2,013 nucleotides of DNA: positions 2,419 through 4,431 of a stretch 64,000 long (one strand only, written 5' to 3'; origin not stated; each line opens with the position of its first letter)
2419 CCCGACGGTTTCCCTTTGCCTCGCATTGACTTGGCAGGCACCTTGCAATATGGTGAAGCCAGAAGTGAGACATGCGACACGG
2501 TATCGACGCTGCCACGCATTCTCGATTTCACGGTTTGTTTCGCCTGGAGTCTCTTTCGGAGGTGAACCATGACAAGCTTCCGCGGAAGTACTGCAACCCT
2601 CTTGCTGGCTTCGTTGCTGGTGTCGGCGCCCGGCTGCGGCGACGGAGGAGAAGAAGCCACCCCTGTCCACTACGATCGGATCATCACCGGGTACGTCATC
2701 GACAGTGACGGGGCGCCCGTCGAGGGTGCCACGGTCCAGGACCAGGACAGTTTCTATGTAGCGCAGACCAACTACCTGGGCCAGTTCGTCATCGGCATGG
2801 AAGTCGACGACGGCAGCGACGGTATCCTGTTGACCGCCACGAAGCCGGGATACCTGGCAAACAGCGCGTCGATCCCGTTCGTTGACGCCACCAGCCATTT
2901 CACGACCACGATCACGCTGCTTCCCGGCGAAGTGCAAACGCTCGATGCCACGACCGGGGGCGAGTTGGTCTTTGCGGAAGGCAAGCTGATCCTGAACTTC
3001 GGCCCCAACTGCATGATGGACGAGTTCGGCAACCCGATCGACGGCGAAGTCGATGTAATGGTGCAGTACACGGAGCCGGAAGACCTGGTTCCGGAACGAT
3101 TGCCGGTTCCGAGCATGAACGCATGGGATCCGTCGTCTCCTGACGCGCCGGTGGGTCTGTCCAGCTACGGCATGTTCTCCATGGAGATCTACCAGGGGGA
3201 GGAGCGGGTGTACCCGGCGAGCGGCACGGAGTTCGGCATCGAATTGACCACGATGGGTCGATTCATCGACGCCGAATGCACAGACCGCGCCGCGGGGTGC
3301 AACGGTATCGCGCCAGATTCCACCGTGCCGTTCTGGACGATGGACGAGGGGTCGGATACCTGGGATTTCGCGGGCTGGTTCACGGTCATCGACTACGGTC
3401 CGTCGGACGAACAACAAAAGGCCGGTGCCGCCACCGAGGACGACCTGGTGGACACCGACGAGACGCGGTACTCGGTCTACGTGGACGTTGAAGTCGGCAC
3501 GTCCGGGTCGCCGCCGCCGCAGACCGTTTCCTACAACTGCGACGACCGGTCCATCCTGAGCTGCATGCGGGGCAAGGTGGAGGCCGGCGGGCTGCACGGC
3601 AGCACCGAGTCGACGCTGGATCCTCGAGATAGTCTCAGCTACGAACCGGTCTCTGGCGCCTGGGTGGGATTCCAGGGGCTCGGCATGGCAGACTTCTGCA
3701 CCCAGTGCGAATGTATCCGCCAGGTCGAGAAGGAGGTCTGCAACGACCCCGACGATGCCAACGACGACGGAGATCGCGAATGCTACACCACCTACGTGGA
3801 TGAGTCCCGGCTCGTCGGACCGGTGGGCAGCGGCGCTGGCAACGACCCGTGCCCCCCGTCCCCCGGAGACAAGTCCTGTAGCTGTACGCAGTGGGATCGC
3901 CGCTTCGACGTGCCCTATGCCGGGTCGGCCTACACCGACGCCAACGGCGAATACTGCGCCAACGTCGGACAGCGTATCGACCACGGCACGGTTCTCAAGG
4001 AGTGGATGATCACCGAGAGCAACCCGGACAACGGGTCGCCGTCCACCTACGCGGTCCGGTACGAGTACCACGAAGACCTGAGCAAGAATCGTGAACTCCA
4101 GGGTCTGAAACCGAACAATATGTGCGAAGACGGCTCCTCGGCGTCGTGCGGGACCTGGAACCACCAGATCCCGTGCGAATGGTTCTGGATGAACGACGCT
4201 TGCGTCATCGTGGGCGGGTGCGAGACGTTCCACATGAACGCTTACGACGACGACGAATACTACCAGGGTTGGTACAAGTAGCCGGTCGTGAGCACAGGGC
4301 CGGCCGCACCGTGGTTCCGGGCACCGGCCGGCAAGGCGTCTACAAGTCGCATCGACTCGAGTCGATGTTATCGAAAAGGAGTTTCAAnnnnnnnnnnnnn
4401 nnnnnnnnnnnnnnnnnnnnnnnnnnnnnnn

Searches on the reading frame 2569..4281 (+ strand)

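Call 50: search_protein_families(library=pfam, proteins=[window:2569-4281:+], max_evalue=0.0001)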
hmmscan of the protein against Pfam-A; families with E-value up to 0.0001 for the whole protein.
window:2569-4281:+ (570 aa): 1 family
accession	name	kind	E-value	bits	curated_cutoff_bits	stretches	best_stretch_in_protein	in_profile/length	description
PF13620.12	CarboxypepD_reg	-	1.9e-06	28.5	32.3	1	39-126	2-78/82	Carboxypeptidase regulatory-like domain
